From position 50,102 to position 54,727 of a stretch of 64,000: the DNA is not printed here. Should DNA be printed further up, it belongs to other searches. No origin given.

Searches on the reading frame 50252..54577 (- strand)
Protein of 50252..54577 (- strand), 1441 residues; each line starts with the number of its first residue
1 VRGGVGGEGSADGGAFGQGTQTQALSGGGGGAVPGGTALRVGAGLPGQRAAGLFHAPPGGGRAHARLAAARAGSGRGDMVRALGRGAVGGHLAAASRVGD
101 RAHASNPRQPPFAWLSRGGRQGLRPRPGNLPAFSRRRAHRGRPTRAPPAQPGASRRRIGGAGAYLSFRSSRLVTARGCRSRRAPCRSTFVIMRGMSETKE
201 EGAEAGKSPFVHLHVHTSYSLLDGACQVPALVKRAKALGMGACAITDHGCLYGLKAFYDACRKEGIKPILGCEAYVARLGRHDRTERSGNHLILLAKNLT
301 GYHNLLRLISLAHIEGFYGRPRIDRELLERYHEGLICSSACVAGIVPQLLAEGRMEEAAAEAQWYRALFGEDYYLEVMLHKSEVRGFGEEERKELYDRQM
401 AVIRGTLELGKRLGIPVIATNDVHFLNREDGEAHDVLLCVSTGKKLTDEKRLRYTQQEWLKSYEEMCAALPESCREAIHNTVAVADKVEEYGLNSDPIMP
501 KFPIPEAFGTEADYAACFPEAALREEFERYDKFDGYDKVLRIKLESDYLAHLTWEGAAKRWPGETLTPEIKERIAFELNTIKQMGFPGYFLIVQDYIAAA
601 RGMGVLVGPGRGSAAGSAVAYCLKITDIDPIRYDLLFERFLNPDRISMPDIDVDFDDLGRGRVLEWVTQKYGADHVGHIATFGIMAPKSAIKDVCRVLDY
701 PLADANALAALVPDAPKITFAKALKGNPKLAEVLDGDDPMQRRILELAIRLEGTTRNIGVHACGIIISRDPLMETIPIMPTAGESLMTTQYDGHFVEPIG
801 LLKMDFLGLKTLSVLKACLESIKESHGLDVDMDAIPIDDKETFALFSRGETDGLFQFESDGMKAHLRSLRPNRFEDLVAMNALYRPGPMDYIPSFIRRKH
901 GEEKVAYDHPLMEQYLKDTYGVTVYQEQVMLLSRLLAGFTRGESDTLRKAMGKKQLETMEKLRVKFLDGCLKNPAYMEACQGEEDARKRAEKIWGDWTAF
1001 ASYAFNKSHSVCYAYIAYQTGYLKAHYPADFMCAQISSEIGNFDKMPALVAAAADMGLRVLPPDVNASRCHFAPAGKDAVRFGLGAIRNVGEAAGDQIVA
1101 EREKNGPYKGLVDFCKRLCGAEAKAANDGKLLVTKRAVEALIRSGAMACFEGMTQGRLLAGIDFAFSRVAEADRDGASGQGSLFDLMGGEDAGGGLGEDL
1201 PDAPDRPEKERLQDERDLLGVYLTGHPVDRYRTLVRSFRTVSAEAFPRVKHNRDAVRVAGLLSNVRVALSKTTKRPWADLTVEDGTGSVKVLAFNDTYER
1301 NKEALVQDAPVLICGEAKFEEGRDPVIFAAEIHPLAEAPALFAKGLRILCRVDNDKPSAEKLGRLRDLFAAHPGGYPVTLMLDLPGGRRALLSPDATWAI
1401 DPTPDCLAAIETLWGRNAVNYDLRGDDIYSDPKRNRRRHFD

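Call 38: search_protein_families(library=pfam, proteins=[window:50252-54577:-], max_evalue=0.00001)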
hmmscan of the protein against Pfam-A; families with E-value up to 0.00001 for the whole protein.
window:50252-54577:- (1441 aa): 5 families
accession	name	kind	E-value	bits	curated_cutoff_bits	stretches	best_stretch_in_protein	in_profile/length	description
PF07733.18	DNA_pol3_alpha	-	1.6e-94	316.8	23.9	1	547-808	1-260/260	Bacterial DNA polymerase III alpha NTPase domain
PF17657.6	DNA_pol3_finger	-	2.6e-59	199.7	22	1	811-973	1-165/166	Bacterial DNA polymerase III alpha subunit finger domain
PF02811.25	PHP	-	1.3e-56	191.9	26.4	1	212-378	1-162/164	PHP domain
PF14579.12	HHH_6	-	2.8e-22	79.2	25.6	1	1057-1151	1-84/90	Helix-hairpin-helix motif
PF01336.31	tRNA_anti-codon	-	1.6e-08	34.8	27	1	1256-1335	1-75/75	OB-fold nucleic acid binding domain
